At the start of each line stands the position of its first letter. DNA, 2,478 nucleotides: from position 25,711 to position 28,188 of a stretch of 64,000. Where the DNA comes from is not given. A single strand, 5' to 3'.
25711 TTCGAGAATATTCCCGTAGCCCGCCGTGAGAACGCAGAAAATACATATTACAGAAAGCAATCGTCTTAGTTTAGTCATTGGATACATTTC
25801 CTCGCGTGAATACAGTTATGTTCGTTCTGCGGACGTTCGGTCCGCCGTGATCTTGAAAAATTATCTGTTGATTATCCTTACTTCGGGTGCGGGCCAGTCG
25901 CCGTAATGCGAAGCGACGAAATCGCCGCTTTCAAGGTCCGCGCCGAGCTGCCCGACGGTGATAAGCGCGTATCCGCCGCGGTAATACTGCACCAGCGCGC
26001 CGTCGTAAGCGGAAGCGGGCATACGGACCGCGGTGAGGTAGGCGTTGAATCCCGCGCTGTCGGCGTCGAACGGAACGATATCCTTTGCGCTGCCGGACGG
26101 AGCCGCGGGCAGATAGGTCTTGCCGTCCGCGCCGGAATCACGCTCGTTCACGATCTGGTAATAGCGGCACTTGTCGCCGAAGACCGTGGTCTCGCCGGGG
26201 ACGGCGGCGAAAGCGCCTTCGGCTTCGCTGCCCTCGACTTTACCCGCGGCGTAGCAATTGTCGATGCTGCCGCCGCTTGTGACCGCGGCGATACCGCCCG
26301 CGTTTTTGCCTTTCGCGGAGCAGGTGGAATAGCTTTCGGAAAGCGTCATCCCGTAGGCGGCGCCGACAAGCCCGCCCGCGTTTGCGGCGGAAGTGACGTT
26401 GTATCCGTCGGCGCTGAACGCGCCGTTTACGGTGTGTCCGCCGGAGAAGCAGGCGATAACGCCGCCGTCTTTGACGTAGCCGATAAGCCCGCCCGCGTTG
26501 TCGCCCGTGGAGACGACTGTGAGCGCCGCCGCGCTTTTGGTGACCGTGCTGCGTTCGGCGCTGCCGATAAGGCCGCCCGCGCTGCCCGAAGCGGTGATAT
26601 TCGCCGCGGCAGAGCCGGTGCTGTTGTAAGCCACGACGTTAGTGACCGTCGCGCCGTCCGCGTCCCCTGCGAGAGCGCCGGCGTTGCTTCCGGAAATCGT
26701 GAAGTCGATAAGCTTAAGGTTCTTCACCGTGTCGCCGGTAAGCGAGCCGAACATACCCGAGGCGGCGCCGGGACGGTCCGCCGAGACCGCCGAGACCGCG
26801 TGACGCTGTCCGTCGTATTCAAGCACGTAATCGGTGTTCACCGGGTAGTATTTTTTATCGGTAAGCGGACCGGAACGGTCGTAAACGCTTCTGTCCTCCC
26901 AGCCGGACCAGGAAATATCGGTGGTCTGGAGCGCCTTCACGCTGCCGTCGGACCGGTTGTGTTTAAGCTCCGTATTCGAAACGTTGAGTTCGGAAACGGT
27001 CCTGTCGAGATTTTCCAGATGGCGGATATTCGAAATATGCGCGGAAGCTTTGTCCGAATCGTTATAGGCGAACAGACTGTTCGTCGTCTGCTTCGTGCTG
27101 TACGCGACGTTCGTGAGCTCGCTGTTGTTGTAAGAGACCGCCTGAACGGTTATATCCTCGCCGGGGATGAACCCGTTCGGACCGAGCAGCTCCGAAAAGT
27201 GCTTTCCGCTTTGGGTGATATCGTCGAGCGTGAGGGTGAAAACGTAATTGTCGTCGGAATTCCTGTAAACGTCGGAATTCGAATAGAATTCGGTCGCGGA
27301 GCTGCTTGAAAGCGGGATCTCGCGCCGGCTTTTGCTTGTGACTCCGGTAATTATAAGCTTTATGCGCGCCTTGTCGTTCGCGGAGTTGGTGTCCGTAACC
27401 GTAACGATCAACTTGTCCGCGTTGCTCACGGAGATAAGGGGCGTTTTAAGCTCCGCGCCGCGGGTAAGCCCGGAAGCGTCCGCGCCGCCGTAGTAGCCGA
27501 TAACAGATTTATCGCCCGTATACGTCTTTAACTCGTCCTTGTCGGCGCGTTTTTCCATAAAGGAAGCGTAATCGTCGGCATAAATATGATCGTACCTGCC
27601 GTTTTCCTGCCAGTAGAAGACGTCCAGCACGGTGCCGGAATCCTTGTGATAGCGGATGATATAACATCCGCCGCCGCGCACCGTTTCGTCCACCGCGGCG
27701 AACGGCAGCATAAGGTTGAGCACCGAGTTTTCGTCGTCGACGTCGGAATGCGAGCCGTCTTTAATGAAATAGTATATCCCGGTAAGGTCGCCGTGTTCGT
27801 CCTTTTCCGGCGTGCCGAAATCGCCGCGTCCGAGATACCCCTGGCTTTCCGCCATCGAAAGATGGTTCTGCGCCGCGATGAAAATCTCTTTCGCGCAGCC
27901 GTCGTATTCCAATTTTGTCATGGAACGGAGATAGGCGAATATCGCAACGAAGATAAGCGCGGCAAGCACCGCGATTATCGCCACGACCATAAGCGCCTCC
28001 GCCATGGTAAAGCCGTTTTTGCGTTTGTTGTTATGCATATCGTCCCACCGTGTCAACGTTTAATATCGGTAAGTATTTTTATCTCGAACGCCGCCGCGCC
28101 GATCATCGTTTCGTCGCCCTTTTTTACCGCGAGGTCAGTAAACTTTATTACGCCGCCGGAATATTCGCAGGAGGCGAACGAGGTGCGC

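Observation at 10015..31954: Candidate new surface system: a minor-pilin operon running into a 4,945-aa Sec-secreted beta-helix protein (fimU-pilVWX-pilY1-like layout in a sporulating Firmicute)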

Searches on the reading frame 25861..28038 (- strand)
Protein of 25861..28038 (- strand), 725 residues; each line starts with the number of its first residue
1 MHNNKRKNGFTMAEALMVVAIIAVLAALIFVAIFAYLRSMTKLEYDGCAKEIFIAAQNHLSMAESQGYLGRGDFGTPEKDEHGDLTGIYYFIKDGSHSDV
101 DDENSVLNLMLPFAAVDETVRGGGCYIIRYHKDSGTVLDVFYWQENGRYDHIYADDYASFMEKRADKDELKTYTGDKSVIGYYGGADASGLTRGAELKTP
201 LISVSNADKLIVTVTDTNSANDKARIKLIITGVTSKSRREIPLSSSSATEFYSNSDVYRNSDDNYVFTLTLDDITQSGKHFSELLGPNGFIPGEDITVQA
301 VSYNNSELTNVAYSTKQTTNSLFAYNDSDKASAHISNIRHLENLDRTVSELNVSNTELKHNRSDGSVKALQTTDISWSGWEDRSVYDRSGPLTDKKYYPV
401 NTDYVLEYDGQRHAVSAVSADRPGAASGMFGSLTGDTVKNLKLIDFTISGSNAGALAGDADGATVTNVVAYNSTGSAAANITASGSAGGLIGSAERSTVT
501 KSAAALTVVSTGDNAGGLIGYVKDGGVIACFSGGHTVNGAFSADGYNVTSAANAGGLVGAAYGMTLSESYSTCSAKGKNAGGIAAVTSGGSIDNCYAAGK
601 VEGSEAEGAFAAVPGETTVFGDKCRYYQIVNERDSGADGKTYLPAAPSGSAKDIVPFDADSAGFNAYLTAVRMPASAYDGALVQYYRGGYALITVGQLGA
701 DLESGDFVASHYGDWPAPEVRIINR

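Call 4: search_protein_families(library=pfam, proteins=[window:25861-28038:-], max_evalue=0.1)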
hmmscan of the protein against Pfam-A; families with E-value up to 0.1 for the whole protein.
window:25861-28038:- (725 aa): 2 families
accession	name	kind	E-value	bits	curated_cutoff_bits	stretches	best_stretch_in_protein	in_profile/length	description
PF07963.17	N_methyl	-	3.6e-05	23.6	21.2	1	5-30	2-27/27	Prokaryotic N-terminal methylation motif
PF07581.17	Glug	-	0.0001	22.9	20.5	1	578-601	3-27/28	The GLUG motif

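Call 9: find_homologous_proteins(query=window:25861-28038:-, max_evalue=0.001)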
Query window:25861-28038:- (725 aa): 1055 proteins with E <= 0.001 among 8000 candidates; the best 120 are listed.
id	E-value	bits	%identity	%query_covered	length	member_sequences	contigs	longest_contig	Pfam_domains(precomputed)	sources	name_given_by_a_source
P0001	0.0e+0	1606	100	100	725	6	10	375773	-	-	-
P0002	0.0e+0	1174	75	98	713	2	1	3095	-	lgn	-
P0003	2.5e-267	907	61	100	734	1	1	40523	PF07963.18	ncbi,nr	ncbi:MAG: type II secretion system protein [Clostridia bacterium]|nr:type II secretion system protei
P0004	1.6e-227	775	55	100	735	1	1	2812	PF07963.18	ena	-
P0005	3.6e-216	738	52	100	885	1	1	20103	PF07963.18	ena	-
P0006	1.8e-212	725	52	100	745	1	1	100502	PF07963.18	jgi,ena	-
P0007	3.4e-212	724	52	100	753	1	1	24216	-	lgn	-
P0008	3.3e-210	718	52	100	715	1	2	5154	PF07963.18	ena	-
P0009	3.9e-209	714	51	100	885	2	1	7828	-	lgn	-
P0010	9.9e-208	710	51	100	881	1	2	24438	PF07963.18,PF07581.18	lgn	-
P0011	4.0e-204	698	51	100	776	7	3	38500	-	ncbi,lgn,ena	-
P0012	6.3e-200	684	51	99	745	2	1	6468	PF07963.18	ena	-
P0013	5.2e-197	674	50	100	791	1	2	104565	-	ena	-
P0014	6.4e-197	674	49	100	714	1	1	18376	PF07963.18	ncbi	-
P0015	5.7e-195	668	49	100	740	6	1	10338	-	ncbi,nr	ncbi:MAG: type II secretion system protein [Clostridia bacterium]|nr:type II secretion system protei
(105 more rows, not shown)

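Call 11: find_related_loci(query=A1, collection=genome_contigs, flank=10000)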
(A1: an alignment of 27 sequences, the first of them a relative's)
Query A1 (725 aa) in genome_contigs; peptide patterns used: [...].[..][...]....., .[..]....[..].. (x = any residue, [..] = any of these).
245 stretches matched a pattern; 208 encode a relative of the query (tblastn E <= 1e-3); the best 80 are kept; 79 distinct loci.
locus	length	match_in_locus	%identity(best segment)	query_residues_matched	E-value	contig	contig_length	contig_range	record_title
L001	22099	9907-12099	61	1-724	0e+0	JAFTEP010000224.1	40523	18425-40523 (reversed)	MAG: Clostridia bacterium isolate RGIG3748 Goat_Rumen.Co__c1882852, whole genome shotgun sequence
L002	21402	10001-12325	51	1-725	0e+0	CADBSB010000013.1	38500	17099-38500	MAG: uncultured Ruminococcus sp. isolate RUG14256 genome assembly, contig: RUG14256_asm_13, whole genome shotgun sequenc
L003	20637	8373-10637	48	1-722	2e-173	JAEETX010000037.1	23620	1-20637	MAG: Oscillospiraceae bacterium isolate Tb.RUG.415 NODE_7677_length_23620_cov_3.147533, whole genome shotgun sequence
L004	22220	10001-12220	43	2-725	9e-160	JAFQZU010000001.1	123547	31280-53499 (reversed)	MAG: Lachnospiraceae bacterium isolate RGIG2300 Goat_Duodenum.Co__c94430, whole genome shotgun sequence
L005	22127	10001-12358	41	5-724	1e-159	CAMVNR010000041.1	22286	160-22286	MAG TPA_asm: uncultured Lachnospiraceae bacterium isolate SRR8387716_bin.58_metaWRAP_v1.3_MAG genome assembly, contig: E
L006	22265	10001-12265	43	1-725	1e-153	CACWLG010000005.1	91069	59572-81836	MAG: Ruminococcaceae bacterium isolate RUG10684 genome assembly, contig: RUG10684_asm_5, whole genome shotgun sequence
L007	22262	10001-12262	43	1-724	6e-154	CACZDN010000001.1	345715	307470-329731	MAG: Ruminococcaceae bacterium isolate RUG12517 genome assembly, contig: RUG12517_asm_1, whole genome shotgun sequence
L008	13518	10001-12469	42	1-724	8e-149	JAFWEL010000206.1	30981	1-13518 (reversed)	MAG: Clostridia bacterium isolate RGIG5665 Sheep_Duodenum-4__c321670, whole genome shotgun sequence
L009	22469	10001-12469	42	1-724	8e-149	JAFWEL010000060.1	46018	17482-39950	MAG: Clostridia bacterium isolate RGIG5665 Sheep_Duodenum-4__c330, whole genome shotgun sequence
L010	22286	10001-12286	44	1-725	2e-148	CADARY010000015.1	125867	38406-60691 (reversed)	MAG: Ruminococcaceae bacterium isolate RUG13571 genome assembly, contig: RUG13571_asm_15, whole genome shotgun sequence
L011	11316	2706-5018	39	1-724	5e-148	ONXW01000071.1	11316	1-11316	uncultured Clostridiales bacterium isolate RUG743 genome assembly, contig: k87_6015972, whole genome shotgun sequence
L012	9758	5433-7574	40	1-724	1e-146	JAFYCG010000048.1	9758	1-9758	MAG: Solobacterium sp. isolate RGIG6959 Sheep_Rumen.Co__c608681, whole genome shotgun sequence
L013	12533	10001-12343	43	1-724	4e-146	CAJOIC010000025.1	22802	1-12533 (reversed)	uncultured Oscillospiraceae bacterium isolate Red_deer_4_mag_178 genome assembly, contig: scaffold_4678, whole genome sh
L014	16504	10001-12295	41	5-724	3e-143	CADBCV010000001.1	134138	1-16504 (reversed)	MAG: Ruminococcaceae bacterium isolate RUG13855 genome assembly, contig: RUG13855_asm_1, whole genome shotgun sequence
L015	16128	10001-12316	40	2-724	2e-143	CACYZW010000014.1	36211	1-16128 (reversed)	MAG: uncultured Clostridiales bacterium isolate RUG12424 genome assembly, contig: RUG12424_asm_14, whole genome shotgun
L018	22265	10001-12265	41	1-725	4e-142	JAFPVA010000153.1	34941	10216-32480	MAG: Butyrivibrio sp. isolate RGIG1500 Goat_Abomasum-2__c276325, whole genome shotgun sequence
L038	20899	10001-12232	41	5-724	1e-129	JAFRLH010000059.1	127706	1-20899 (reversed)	MAG: Lachnospiraceae bacterium isolate RGIG2573 Goat_Jejunum.Co__c610276, whole genome shotgun sequence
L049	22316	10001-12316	39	1-725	3e-123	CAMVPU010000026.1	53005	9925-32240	MAG TPA_asm: uncultured Butyrivibrio sp. isolate SRR8387718_bin.50_metaWRAP_v1.3_MAG genome assembly, contig: ERZ1420954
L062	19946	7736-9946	35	5-725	2e-112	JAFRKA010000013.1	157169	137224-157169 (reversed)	MAG: Erysipelotrichaceae bacterium isolate RGIG2540 Goat_Jejunum-5__c135, whole genome shotgun sequence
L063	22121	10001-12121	37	2-718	1e-112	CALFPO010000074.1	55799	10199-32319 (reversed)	MAG TPA_asm: uncultured Firmicutes bacterium isolate SRR6425796_bin.53_CONCOCT_v1.1_MAG genome assembly, contig: ERZ1767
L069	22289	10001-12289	35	5-725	3e-114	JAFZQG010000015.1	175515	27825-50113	MAG: Erysipelotrichaceae bacterium isolate RGIG7999 Water_buffalos_Rumen-1__c335179, whole genome shotgun sequence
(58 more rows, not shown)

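Call 16: search_protein_families(library=pfam, proteins=[L038:12312-14063:+, L038:14171-15220:+, L038:15237-16457:+, L038:16461-17180:+, L038:17214-18005:+, L038:18012-19049:+, L038:19046-19777:+, L038:19774-20370:+, L069:1903-3579:+, L063:5551-6372:+], max_evalue=0.001)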
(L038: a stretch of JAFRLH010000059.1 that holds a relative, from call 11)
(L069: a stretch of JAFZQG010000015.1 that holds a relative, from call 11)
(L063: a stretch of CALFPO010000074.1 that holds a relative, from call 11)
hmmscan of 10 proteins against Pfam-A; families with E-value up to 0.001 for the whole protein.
L038:12312-14063:+ (583 aa): 5 families
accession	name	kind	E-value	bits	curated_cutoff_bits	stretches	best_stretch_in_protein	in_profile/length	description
PF00437.27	T2SSE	-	2.4e-129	431.6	24.9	1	194-577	3-370/370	Type II/IV secretion system protein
PF05157.20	MshEN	-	6.8e-19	68.1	23.1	1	71-158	1-89/90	MshEN domain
PF13173.12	AAA_14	-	0.00018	22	27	1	334-378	3-48/129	AAA domain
PF20720.3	nSTAND3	-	0.00072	19.7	27.2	0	332-372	16-56/155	Novel STAND NTPase 3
PF25199.1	nSTAND_NTPase5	-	0.00086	19.6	34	0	332-370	40-79/145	Novel STAND NTPase 5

L038:14171-15220:+ (349 aa): 6 families
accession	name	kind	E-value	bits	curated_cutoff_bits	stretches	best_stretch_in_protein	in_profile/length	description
PF00437.27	T2SSE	-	2.8e-46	158.3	24.9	1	7-272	15-280/370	Type II/IV secretion system protein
PF13401.12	AAA_22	-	1.9e-05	25.4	27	1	123-171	4-44/130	AAA domain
PF13476.12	AAA_23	-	3e-05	25.2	27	1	121-144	16-39/201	AAA domain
PF13191.12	AAA_16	-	9e-05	23.5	32.6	1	125-166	25-63/167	AAA ATPase domain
PF13555.12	AAA_29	-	0.00011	22.3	27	1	124-144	22-42/61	P-loop containing region of AAA domain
PF20720.3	nSTAND3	-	0.0006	20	27.2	0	124-164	17-56/155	Novel STAND NTPase 3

L038:15237-16457:+ (406 aa): 1 family
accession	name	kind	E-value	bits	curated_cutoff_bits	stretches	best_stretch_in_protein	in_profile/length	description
PF00482.28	T2SSF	-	9.1e-53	177.9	25.2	2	73-196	2-125/125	Type II secretion system (T2SS), protein F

L038:16461-17180:+ (239 aa): 0 families

L038:17214-18005:+ (263 aa): 2 families
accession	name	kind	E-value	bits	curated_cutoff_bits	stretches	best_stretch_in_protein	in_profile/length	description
PF06750.18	A24_N_bact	-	3.7e-30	104.3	23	1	20-102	2-84/84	Bacterial Peptidase A24 N-terminal domain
PF01478.23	Peptidase_A24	-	1.2e-12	48.6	26.5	1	113-222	2-103/104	Type IV leader peptidase family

L038:18012-19049:+ (345 aa): 1 family
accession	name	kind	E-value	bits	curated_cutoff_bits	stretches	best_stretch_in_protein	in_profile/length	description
PF11104.14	PilM_2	-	2e-21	76.7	27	1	10-316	1-301/340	Type IV pilus assembly protein PilM;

L038:19046-19777:+ (243 aa): 0 families

L038:19774-20370:+ (198 aa): 2 families
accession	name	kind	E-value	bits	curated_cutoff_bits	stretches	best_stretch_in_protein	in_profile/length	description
PF04612.17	T2SSM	-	0.00019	22.1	27.8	1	6-70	9-73/160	Type II secretion system (T2SS), protein M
PF10473.14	CENP-F_leu_zip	-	0.00035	21.1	34.5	1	37-98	72-133/140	Leucine-rich repeats of kinetochore protein Cenp-F/LEK1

L069:1903-3579:+ (558 aa): 3 families
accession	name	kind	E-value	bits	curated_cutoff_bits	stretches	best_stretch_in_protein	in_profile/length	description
PF00437.27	T2SSE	-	6.2e-129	430.3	24.9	1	170-551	3-369/370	Type II/IV secretion system protein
PF05157.20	MshEN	-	4e-19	68.8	23.1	1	58-144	1-88/90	MshEN domain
PF13173.12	AAA_14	-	0.00051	20.5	27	0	312-391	4-74/129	AAA domain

L063:5551-6372:+ (273 aa): 2 families
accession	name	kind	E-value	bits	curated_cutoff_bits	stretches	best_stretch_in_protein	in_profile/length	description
PF06750.18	A24_N_bact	-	3.4e-28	98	23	1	31-113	1-83/84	Bacterial Peptidase A24 N-terminal domain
PF01478.23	Peptidase_A24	-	4.2e-13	50.1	26.5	1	124-235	1-104/104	Type IV leader peptidase family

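Call 22: search_protein_families(library=ncbifam, proteins=[window:25861-28038:-], max_evalue=0.1)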
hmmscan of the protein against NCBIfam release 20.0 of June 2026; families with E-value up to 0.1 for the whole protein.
window:25861-28038:- (725 aa): 5 families
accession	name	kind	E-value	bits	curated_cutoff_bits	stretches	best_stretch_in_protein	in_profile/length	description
TIGR02532.1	IV_pilin_GFxxxE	domain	0.00065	19.4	16.3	1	8-29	2-23/24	prepilin-type N-terminal cleavage/methylation domain-containing protein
NF007862.0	PRK10574.1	equivalog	0.0034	17.5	138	1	6-39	3-36/145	prepilin peptidase-dependent pilin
NF041775.1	typeIV_PilA_Myxo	equivalog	0.0048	16.9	400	1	4-53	7-56/214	type IV pilin protein PilA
NF041013.1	T4P_ComGE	equivalog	0.017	15.2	49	1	5-43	1-39/83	competence type IV pilus minor pilin ComGE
NF040982.1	ComGD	equivalog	0.032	14.6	70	1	7-40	1-34/139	competence type IV pilus minor pilin ComGD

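Call 41: predict_structure(alignment_id=A1)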
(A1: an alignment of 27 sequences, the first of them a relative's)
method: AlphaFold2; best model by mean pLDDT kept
length: 725 residues; sequences in the alignment: 27
mean_pLDDT: 90.2   pTM: 0.84
mean pLDDT of the five models: 90.2, 89.5, 89.5, 88.3, 87.0
residues with pLDDT >= 90: 490; 70-90: 202; 50-70: 22; < 50: 11
segments of 3 or more residues with pLDDT < 50: 1-9
pLDDT, mean of each block of 10 residues (from residue 1): 43 70 74 83 92 93 85 89 88 76 89 88 91 91 89 88 87 85 87 91 95 96 94 94 89 92 96 93 94 96 92 95 86 94 94 92 94 87 82 89 96 95 94 98 97 98 98 83 98 98 98 97 98 93 92 98 97 98 96 96 96 91 92 85 81 84 84 92 92 94 95 90 56
secondary structure, 60 per line:
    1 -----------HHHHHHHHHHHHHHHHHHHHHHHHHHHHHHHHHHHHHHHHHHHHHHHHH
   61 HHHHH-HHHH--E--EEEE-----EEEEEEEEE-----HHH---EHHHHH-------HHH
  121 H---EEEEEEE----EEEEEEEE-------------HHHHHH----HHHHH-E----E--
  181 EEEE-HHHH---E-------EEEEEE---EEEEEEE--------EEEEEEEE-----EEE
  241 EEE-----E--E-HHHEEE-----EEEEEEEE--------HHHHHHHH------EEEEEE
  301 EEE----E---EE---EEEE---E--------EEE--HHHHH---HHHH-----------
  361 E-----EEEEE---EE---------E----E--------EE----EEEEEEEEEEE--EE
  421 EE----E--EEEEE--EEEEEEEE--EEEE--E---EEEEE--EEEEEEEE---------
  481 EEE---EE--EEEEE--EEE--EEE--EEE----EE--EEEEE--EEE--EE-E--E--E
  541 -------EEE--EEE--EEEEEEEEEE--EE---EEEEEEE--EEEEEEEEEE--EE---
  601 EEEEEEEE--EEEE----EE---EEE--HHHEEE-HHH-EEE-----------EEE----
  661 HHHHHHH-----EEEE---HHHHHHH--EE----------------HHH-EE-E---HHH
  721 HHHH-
elements in order (helices of 4 or more, strands of 3 or more residues): H12-65 H67-70 E76-79 E85-93 H106-110 H118-121 E125-131 E136-143 H157-162 H167-171 E181-184 H186-189 E201-206 E210-216 E225-232 E238-243 E257-259 E265-272 H281-288 E295-303 E317-320 E333-335 H338-342 H346-349 E367-371 E406-416 E419-422 E430-434 E437-444 E447-450 E457-461 E464-471 E481-483 E491-495 E498-500 E503-505 E508-510 E519-523 E526-528 E548-550 E553-555 E558-567 E575-581 E584-593 E601-608 E611-614 E624-626 E632-634 E640-642 E654-656 H661-667 E673-676 H680-686 H718-724

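Call 44: fold_search(model_id=the predicted structure, library=pdb)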
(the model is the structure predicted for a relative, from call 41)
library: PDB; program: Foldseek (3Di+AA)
matches with E <= 10: 1579; with E <= 0.001: 6
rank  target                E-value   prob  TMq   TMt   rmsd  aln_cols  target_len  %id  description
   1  6xja_P                1.4e-05  1.00  0.25  0.15  14.5       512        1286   16  Streptococcus Pneumoniae IgA1 Protease with IgA1 substrate (released 2021-01-20)
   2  6xjb                  1.9e-05  1.00  0.28  0.17  11.5       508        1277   15  IgA1 Protease (released 2020-12-09)
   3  7uvl_P                2.5e-05  1.00  0.30  0.18  13.0       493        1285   14  IgA1 Protease with IgA1 substrate (released 2022-11-23)
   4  7uvk                  2.9e-04  1.00  0.29  0.17  12.2       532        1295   12  G. haemolysans IgA1 protease (released 2022-11-23)
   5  7jgj_A                8.7e-04  0.99  0.23  0.14  12.3       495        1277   13  IgA1 Protease in complex with neutralizing mAb (released 2020-12-09)
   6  2uve_A                9.6e-04  0.51  0.14  0.16  23.9       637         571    7  Structure of Yersinia enterocolitica Family 28 Exopolygalacturonase (released 2007-05-08)
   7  4eq2                  1.3e-03  1.00  0.11  0.34  13.1       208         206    7  Crystal Structure Analysis of Chicken Interferon Gamma Receptor Alpha Chain (released 2013-04-24)
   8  2uve_B                2.4e-03  0.25  0.12  0.14  23.8       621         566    7  Structure of Yersinia enterocolitica Family 28 Exopolygalacturonase (released 2007-05-08)
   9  3wwg_D                2.6e-03  0.41  0.16  0.19  20.7       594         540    8  Crystal structure of the N-glycan-deficient variant N448A of isopullulanase complexed with isopanose (released 2014-11-12)
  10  7dc8_F                5.6e-03  0.99  0.10  0.31   8.3       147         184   12  Crystal structure of Switch Ab Fab and hIL6R in complex with ATP (released 2021-01-13)
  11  8u18_A                6.5e-03  0.99  0.12  0.19  10.0       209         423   10  Cryo-EM structure of murine Thrombopoietin receptor ectodomain in complex with Tpo (released 2024-02-07)
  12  3wwg_C                6.9e-03  0.38  0.17  0.21  21.6       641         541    7  Crystal structure of the N-glycan-deficient variant N448A of isopullulanase complexed with isopanose (released 2014-11-12)
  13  4y9v_A                6.9e-03  0.23  0.13  0.14  21.1       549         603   10  Gp54 tailspike of Acinetobacter baumannii bacteriophage AP22 in complex with A. baumannii capsular saccharide (released 2017-02-01)
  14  2pyg_A                7.2e-03  0.35  0.12  0.19  15.0       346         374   12  Azotobacter vinelandii Mannuronan C-5 epimerase AlgE4 A-module (released 2008-05-27)
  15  7y8h_A                8.4e-03  1.00  0.10  0.57   4.3       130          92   10  Crystal structure of sDscam FNIII1 domain, isoform alpha7 (released 2023-05-24)
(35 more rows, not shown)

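Call 48: search_solved_structures(query=A1, max_evalue=0.01)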
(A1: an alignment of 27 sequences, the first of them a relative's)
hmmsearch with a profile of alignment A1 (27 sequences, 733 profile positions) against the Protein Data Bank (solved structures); distinct sequences matched with E-value up to 0.01: 5.
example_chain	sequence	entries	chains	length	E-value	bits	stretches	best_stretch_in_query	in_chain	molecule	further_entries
9egp_A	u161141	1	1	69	2.4e-07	32.5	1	2-37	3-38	Geopilin domain 1 protein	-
7tgg_A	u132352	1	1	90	3.1e-06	28.8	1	2-36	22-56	Geopilin domain 1 protein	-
9laa_A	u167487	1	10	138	0.00011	23.7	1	3-36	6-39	Type IV pilin protein PilA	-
3n6z_A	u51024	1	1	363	0.00038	21.9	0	412-633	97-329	putative immunoglobulin A1 protease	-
2m7g_A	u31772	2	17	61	0.0098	17.2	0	10-36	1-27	Geopilin domain 1 protein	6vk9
